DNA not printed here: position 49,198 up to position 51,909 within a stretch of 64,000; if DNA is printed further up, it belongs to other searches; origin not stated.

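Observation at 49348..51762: Termination module lacks an A domain, and its thioesterase has Cys at the nucleophile position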

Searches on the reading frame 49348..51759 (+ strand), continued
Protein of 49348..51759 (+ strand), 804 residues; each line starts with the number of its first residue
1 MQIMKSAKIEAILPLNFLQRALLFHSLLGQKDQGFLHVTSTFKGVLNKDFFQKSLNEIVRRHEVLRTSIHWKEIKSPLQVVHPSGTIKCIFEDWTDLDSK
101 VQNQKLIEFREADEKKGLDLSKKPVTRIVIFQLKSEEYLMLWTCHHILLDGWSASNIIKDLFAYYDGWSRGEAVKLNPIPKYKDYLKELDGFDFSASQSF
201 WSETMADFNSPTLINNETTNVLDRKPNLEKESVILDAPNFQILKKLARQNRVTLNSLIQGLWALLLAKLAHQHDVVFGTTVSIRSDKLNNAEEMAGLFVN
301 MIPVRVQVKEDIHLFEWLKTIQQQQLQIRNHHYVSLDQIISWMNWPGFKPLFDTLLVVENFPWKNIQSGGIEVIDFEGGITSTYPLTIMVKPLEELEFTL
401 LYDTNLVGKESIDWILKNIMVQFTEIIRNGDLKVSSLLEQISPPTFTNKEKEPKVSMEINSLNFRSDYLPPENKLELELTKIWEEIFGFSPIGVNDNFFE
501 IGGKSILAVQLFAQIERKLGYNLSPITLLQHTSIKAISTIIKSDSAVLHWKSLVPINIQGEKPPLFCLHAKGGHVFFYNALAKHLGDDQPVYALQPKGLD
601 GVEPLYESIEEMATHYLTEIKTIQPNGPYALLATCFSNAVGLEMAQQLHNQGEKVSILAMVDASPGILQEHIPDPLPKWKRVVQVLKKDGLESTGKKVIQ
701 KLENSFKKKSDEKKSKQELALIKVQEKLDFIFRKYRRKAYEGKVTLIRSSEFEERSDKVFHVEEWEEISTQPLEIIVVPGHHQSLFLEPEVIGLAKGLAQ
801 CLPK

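Call 13: search_protein_families(library=ncbifam, proteins=[window:49348-51759:+], max_evalue=0.001)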
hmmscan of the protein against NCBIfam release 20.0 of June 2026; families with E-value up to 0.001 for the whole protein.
window:49348-51759:+ (804 aa): 7 families
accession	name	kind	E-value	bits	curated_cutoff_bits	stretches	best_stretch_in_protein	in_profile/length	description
NF004282.0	PRK05691.1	subfamily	1.3e-82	276.9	4090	2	5-419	3250-3676/4334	non-ribosomal peptide synthase/polyketide synthase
NF041803.1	NRPS_SolG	exception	3.3e-36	124.3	2200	2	7-357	106-450/1163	solanimycin non-ribosomal peptide synthetase SolG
NF007605.2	PRK10252.1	equivalog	6.3e-35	120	2400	2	447-669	947-1172/1292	enterobactin non-ribosomal peptide synthetase EntF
NF047350.1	aureusi_NRPS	equivalog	1.5e-33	114.9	2500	2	46-437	1029-1408/2373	aureusimine non-ribosomal peptide synthetase AusA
NF038078.1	NRPS_MxcG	equivalog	3.9e-23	80.7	2300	2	42-333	35-320/1442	myxochelin non-ribosomal peptide synthetase MxcG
NF040607.1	mycolic_Pks13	equivalog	5.8e-18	63.8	2100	1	467-800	1324-1673/1680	polyketide synthase Pks13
TIGR03443.1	alpha_am_amid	equivalog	9.6e-08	29.8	1030.1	1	473-541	847-917/1390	L-aminoadipate-semialdehyde dehydrogenase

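Call 15: find_encoding_contigs(protein=P0009, flank=10000, max_places=2)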
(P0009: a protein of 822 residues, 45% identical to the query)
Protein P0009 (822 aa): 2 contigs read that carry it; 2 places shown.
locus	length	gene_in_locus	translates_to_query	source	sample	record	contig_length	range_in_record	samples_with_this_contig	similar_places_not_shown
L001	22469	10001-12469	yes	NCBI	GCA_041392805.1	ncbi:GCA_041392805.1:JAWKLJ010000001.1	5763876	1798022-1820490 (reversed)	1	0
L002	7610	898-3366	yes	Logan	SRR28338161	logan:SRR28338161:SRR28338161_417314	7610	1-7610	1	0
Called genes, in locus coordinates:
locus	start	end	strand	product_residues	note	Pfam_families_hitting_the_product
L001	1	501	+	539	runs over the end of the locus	-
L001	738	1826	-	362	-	PF02423:OCD_Mu_crystall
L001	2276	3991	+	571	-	PF00664:ABC_membrane, PF00005:ABC_tran, PF02463:SMC_N (weak)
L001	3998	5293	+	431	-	PF13795:HupE_UreJ_2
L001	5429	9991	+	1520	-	PF00668:Condensation, PF00501:AMP-binding, PF00550:PP-binding, PF00668:Condensation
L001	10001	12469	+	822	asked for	PF00668:Condensation, PF00550:PP-binding, PF00975:Thioesterase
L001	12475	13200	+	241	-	PF22624:AASDHPPT_N, PF01648:ACPS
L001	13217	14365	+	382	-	PF07690:MFS_1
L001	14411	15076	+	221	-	PF00072:Response_reg, PF00486:Trans_reg_C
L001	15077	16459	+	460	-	PF00672:HAMP (weak), PF00512:HisKA, PF02518:HATPase_c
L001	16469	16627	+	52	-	-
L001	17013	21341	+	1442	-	PF00873:ACR_tran, PF02321:OEP (weak)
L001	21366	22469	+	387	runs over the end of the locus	PF25919:BSH_CusB, PF25973:BSH_CzcB (weak), PF25954:Beta-barrel_RND_2 (weak)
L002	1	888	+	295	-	?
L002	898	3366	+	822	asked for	PF00668:Condensation, PF00550:PP-binding, PF00975:Thioesterase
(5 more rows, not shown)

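Call 16: find_encoding_contigs(protein=P0054, flank=10000, max_places=2)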
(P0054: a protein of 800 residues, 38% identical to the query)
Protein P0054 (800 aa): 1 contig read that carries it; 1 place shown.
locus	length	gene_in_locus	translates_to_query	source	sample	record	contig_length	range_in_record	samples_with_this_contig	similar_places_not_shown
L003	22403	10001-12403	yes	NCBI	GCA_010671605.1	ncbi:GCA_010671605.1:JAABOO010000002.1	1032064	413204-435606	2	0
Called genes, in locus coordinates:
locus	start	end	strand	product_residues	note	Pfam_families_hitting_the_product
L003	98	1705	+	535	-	-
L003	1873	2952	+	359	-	PF02423:OCD_Mu_crystall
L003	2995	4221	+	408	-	PF13795:HupE_UreJ_2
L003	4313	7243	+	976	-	PF00668:Condensation, PF00501:AMP-binding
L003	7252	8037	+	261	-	PF27704:GuanidinoAc_N-MeTrfase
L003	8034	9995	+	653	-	PF00550:PP-binding, PF00668:Condensation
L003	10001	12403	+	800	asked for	PF00668:Condensation, PF00550:PP-binding, PF00975:Thioesterase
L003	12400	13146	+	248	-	PF22624:AASDHPPT_N, PF01648:ACPS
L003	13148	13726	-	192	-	PF12766:Pyridox_oxase_2 (weak), PF01243:PNPOx_N, PF10590:PNP_phzG_C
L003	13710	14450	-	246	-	PF00149:Metallophos, PF12850:Metallophos_2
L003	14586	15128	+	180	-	PF13628:DUF4142, PF03713:DUF305 (weak)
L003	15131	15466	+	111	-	PF13473:Cupredoxin_1 (weak), PF00127:Copper-bind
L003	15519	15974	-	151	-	PF01047:MarR (weak), PF13404:HTH_AsnC-type, PF13412:HTH_24, PF01037:AsnC_trans_reg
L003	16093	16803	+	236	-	PF01925:TauE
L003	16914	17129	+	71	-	-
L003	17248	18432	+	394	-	PF07995:GSDH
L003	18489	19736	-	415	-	PF00144:Beta-lactamase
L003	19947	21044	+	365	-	PF06580:His_kinase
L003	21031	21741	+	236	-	PF00072:Response_reg, PF04397:LytTR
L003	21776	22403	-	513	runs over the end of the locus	PF01039:Carboxyl_trans, PF03255:ACCA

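Call 17: find_encoding_contigs(protein=P0036, flank=10000, max_places=2)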
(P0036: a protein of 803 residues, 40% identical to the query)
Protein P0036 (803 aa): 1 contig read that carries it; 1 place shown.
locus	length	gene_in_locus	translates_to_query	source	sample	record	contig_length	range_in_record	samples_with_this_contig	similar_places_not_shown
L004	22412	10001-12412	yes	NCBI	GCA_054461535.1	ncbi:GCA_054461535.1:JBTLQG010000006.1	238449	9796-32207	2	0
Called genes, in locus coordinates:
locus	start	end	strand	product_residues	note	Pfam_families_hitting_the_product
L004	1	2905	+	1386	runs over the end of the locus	PF00668:Condensation, PF00501:AMP-binding, PF00550:PP-binding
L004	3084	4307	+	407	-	PF13795:HupE_UreJ_2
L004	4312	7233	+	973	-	PF00668:Condensation, PF00501:AMP-binding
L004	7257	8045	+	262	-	PF27704:GuanidinoAc_N-MeTrfase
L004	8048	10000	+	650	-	PF00550:PP-binding, PF00668:Condensation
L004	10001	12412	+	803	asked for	PF00668:Condensation, PF00550:PP-binding, PF00975:Thioesterase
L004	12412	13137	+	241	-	PF22624:AASDHPPT_N, PF01648:ACPS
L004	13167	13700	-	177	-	PF13858:DUF4199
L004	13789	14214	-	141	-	PF00196:GerE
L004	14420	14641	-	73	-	-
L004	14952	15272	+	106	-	-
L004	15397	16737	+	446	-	PF01979:Amidohydro_1, PF07969:Amidohydro_3 (faint)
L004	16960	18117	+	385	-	PF13185:GAF_2, PF01590:GAF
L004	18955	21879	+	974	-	PF13426:PAS_9, PF00989:PAS, PF13426:PAS_9, PF13426:PAS_9, PF00989:PAS, PF13426:PAS_9, PF07730:HisKA_3, PF02518:HATPase_c, +8 more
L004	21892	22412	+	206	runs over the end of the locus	PF00072:Response_reg, PF00196:GerE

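Call 21: find_related_loci(query=A1, collection=genome_contigs, flank=10000)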
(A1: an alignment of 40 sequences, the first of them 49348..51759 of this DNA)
Query A1 (804 aa) in genome_contigs; peptide patterns used: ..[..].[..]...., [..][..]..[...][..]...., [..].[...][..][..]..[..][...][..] (x = any residue, [..] = any of these).
600 stretches matched a pattern (row limit reached: there are more); 580 encode a relative of the query (tblastn E <= 1e-3); the best 80 are kept; 80 distinct loci.
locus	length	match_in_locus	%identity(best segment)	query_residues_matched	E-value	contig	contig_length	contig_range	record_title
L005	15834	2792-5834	32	1-540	1e-79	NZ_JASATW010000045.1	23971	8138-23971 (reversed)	Sphaerothrix gracilis Ecp01 Spahero_45, whole genome shotgun sequence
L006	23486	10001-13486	33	4-616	2e-79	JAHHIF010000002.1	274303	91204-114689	MAG: Symplocastrum torsivum CPER-KK1 scaffold_24_c1, whole genome shotgun sequence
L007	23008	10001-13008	35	3-545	3e-78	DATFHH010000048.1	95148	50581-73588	MAG TPA_asm: Pyrinomonadaceae bacterium isolate SMAG_U8684 k141_224847, whole genome shotgun sequence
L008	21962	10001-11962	28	4-668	4e-78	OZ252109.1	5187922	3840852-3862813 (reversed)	MAG: Longimicrobiales bacterium isolate 1d53c583-c24b-4857-8c2e-3ad10d23d6df genome assembly, chromosome: 1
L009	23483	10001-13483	32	2-557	6e-77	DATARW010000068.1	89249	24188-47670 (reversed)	MAG TPA_asm: Pyrinomonadaceae bacterium isolate SMAG_U5504 k141_173881, whole genome shotgun sequence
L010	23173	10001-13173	33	8-554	2e-76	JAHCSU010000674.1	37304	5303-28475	Nostoc sp. CCCryo 231-06 CCCRYO23106-675, whole genome shotgun sequence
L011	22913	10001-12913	32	8-547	5e-76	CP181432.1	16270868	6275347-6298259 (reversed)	Sorangium sp. So ce1128 chromosome, complete genome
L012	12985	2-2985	34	12-547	3e-74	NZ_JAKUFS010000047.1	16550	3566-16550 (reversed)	Bacillus cereus group sp. BfR-BA-01380 contig00047, whole genome shotgun sequence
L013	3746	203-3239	31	9-539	3e-72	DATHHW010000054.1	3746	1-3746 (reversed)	MAG TPA_asm: Pyrinomonadaceae bacterium isolate SMAG_U12510 k141_175601, whole genome shotgun sequence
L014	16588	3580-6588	32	5-554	2e-71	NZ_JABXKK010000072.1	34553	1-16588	MAG: Nostoc sp. NMS8 NODE_855_length_34553_cov_90.9183, whole genome shotgun sequence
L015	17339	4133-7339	31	6-554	3e-71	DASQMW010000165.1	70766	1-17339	MAG TPA_asm: Archangium sp. isolate SMAG_U10759 k141_38286, whole genome shotgun sequence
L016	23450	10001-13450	26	9-563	1e-70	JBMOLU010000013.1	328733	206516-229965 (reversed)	MAG: Chloroflexota bacterium isolate Betzabe_MAG032 MAG032_13, whole genome shotgun sequence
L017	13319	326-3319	30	8-545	4e-69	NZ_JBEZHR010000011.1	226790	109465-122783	Streptomyces sp. NPDC048636 NPDC048636_76_A3.ctg-0011, whole genome shotgun sequence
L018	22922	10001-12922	33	5-543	8e-69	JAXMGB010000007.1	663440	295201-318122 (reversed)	MAG: Methylotetracoccus sp. isolate STL-PRO102 C1.276.fa-7, whole genome shotgun sequence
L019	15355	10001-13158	32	7-539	5e-68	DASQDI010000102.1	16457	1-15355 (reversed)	MAG TPA_asm: Blastocatellia bacterium isolate SMAG_U11723 k141_728166, whole genome shotgun sequence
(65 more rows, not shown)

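Call 22: find_encoding_contigs(protein=P0002, flank=10000, max_places=1)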
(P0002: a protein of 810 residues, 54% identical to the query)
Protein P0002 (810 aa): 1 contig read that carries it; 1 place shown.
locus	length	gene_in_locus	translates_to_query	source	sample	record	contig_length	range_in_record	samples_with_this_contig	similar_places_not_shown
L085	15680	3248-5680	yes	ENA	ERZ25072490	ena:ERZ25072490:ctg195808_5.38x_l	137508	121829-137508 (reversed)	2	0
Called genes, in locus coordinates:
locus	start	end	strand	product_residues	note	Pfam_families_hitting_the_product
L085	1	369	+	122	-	?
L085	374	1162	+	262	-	PF27704:GuanidinoAc_N-MeTrfase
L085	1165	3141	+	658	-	PF00550:PP-binding, PF00668:Condensation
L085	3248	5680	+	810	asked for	PF00668:Condensation, PF00550:PP-binding, PF00975:Thioesterase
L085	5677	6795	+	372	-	PF00534:Glycos_transf_1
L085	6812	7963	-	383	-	PF13477:Glyco_trans_4_2, PF13439:Glyco_transf_4 (weak), PF20706:GT4-conflict (weak), PF00534:Glycos_transf_1, PF13692:Glyco_trans_1_4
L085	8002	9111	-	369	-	PF00483:NTP_transferase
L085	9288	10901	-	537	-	PF23526:AprA_N, PF13847:Methyltransf_31 (faint), PF23589:WHD_AprA, PF23525:Methyltransf_36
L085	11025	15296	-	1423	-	PF23748:Beta-prop_LRRK2 (faint), PF07494:Reg_prop (faint), PF07495:Y_Y_Y, PF00512:HisKA, PF02518:HATPase_c, PF00072:Response_reg, PF12833:HTH_18, PF00165:HTH_AraC, +1 more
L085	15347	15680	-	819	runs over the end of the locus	PF13620:CarboxypepD_reg, PF13715:CarbopepD_reg_2, PF00593:TonB_dep_Rec_b-barrel, PF14905:OMP_b-brl_3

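Call 23: find_encoding_contigs(protein=P0073, flank=10000, max_places=1)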
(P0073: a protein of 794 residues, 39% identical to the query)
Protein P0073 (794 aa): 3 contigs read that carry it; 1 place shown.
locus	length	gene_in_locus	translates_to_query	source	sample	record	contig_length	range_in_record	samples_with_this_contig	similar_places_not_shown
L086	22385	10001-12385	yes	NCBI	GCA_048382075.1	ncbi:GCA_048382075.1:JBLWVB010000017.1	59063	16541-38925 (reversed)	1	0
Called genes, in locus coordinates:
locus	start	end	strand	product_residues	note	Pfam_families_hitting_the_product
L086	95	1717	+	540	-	-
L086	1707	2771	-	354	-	PF02423:OCD_Mu_crystall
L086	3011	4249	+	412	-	PF13795:HupE_UreJ_2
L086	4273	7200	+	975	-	PF00668:Condensation, PF00501:AMP-binding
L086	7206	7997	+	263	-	PF27704:GuanidinoAc_N-MeTrfase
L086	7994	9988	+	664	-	PF00550:PP-binding, PF00668:Condensation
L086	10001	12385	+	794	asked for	PF00668:Condensation, PF00550:PP-binding, PF00975:Thioesterase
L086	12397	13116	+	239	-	PF22624:AASDHPPT_N, PF01648:ACPS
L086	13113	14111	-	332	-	PF11751:PorP_SprF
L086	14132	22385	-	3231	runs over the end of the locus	PF06832:BiPBP_C (faint), PF18962:Por_Secre_tail (faint), PF13573:SprB (weak), PF13585:CHU_C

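Call 24: find_encoding_contigs(protein=P0110, flank=10000, max_places=1)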
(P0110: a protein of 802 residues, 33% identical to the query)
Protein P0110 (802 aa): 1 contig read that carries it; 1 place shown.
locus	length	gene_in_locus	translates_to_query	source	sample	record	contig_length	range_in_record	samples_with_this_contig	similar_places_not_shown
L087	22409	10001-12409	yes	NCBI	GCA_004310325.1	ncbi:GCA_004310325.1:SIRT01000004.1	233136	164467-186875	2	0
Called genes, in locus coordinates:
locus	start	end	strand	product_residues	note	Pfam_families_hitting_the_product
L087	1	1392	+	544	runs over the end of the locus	-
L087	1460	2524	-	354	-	PF02423:OCD_Mu_crystall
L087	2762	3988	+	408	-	PF13795:HupE_UreJ_2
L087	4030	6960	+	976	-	PF00668:Condensation, PF00501:AMP-binding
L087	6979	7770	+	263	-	PF27704:GuanidinoAc_N-MeTrfase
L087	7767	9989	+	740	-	PF00550:PP-binding, PF00668:Condensation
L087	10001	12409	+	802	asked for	PF00668:Condensation, PF00550:PP-binding, PF00975:Thioesterase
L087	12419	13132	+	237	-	PF22624:AASDHPPT_N, PF01648:ACPS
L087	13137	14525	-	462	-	PF10396:TrmE_N, PF12631:MnmE_helical, PF00025:Arf (weak), PF00350:Dynamin_N (faint), PF01926:MMR_HSR1, PF02421:FeoB_N, PF08477:Roc (weak)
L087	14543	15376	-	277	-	PF13509:S1_2, PF17783:WHD_CvfB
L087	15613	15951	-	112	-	PF11015:DUF2853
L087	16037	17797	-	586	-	PF02776:TPP_enzyme_N, PF16582:TPP_enzyme_M_2 (weak)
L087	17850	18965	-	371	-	PF00425:Chorismate_bind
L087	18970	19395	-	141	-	PF03061:4HBT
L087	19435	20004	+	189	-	PF13302:Acetyltransf_3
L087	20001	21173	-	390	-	PF00756:Esterase, PF13414:TPR_11 (weak)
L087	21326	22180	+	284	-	PF12833:HTH_18, PF00165:HTH_AraC (weak), PF06445:GyrI-like, PF14526:Cass2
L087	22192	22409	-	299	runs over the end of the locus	-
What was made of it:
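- Closest known: SyrE module 9 with SyrB1 and SyrC. Different: The minimal clusters of this family encode neither (calls 16, 23, 24).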
